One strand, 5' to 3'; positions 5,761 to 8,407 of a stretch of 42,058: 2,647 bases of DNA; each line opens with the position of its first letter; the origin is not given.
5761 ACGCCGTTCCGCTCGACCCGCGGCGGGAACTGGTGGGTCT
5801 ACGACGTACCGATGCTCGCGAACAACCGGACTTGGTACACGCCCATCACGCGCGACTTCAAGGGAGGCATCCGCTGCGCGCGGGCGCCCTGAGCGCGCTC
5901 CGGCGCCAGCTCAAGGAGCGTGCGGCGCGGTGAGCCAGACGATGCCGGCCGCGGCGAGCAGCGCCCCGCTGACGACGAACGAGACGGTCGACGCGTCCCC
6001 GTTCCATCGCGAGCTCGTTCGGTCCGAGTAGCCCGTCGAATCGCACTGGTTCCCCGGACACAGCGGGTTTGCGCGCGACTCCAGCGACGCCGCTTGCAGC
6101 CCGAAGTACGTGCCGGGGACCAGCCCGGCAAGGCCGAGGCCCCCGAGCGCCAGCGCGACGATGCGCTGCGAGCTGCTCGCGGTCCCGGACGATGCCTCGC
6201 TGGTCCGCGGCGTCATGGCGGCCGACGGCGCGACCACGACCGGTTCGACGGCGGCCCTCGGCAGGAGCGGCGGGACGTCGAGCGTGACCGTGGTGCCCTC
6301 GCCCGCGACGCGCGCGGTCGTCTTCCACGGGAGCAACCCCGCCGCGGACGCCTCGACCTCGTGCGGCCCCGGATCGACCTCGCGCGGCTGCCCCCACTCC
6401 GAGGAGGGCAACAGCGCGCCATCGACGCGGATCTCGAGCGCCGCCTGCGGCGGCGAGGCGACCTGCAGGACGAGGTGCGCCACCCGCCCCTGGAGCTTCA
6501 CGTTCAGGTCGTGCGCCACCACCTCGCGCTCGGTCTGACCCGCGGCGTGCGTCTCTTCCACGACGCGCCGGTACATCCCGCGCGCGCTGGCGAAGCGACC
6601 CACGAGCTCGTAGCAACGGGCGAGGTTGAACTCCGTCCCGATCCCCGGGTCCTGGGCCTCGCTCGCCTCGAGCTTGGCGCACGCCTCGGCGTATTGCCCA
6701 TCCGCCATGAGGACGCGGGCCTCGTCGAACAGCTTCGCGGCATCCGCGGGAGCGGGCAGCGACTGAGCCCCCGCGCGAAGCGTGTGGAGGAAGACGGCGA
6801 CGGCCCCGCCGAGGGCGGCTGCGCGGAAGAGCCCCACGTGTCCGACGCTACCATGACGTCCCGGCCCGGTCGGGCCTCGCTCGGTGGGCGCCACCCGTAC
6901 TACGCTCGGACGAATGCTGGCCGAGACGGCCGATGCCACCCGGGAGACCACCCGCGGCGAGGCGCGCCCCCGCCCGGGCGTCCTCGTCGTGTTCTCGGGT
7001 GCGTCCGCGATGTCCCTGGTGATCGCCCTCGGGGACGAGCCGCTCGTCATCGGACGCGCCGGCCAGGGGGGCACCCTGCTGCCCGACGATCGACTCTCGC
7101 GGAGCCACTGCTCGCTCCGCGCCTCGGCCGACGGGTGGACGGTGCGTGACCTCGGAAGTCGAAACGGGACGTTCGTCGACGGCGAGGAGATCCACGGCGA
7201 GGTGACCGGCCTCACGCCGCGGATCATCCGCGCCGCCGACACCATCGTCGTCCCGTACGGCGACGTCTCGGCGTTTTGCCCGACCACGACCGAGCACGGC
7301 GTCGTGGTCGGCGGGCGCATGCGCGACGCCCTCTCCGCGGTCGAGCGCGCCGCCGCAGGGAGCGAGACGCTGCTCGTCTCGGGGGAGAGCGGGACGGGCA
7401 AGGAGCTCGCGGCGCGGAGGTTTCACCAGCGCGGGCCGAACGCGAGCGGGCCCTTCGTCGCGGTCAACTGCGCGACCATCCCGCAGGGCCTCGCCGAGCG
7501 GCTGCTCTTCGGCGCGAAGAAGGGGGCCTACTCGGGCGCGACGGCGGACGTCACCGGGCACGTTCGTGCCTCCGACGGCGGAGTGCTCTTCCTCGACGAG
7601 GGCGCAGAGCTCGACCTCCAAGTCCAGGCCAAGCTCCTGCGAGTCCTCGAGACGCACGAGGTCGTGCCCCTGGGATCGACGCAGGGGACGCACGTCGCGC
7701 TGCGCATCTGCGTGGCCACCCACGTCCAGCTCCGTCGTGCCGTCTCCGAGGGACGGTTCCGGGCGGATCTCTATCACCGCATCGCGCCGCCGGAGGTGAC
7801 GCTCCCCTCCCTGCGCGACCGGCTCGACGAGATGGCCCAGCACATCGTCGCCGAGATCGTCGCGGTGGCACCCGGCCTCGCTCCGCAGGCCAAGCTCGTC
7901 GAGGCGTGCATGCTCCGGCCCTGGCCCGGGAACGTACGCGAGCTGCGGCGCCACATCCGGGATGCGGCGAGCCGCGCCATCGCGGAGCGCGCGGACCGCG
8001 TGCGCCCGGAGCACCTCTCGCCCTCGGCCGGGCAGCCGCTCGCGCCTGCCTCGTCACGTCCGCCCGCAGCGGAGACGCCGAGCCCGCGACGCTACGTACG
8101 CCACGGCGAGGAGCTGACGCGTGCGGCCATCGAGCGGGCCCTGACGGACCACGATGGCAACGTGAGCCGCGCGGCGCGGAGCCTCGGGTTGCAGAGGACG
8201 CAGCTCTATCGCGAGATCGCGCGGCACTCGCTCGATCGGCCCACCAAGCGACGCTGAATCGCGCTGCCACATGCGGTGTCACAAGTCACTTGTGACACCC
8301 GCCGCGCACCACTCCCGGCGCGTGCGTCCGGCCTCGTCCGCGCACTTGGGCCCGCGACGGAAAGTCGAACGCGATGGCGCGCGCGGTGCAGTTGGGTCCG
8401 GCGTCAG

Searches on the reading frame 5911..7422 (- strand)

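Call 48: search_protein_families(library=pfam, proteins=[window:5911-7422:-], max_evalue=0.0001)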
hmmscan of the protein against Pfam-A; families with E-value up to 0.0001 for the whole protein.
window:5911-7422:- (503 aa): 1 family
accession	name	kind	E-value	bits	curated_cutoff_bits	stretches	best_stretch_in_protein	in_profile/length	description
PF07719.23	TPR_2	-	3.5e-05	24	27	0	230-260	3-33/34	Tetratricopeptide repeat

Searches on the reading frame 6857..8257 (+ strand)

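Call 48: search_protein_families(library=pfam, proteins=[window:6857-8257:+], max_evalue=0.0001)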
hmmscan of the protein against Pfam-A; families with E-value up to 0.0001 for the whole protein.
window:6857-8257:+ (466 aa): 8 families
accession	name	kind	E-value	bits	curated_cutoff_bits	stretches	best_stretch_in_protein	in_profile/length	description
PF00158.32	Sigma54_activat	-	7.6e-52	175.8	20.2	1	154-311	7-164/168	Sigma-54 interaction domain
PF00498.31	FHA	-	1.7e-13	51.2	20.7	1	64-130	2-64/67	FHA domain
PF14532.12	Sigma54_activ_2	-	1.8e-10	41.6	25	1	161-319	13-138/138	Sigma-54 interaction domain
PF16697.10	Yop-YscD_cpl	-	1e-09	38.9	33.2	1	54-113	10-69/94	Inner membrane component of T3SS, cytoplasmic domain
PF02954.25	HTH_8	-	8.9e-09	35.4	22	1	422-454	7-39/42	Bacterial regulatory protein, Fis family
PF01078.27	Mg_chelatase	-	5.9e-08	32.8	20.3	0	157-191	10-44/207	Magnesium chelatase, subunit ChlI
PF07728.20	AAA_5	-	4.1e-05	24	22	1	172-282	2-108/139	AAA domain (dynein-related subfamily)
PF25601.1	AAA_lid_14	-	5.7e-05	23.3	27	0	345-391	31-74/87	AAA+ ATPase lid domain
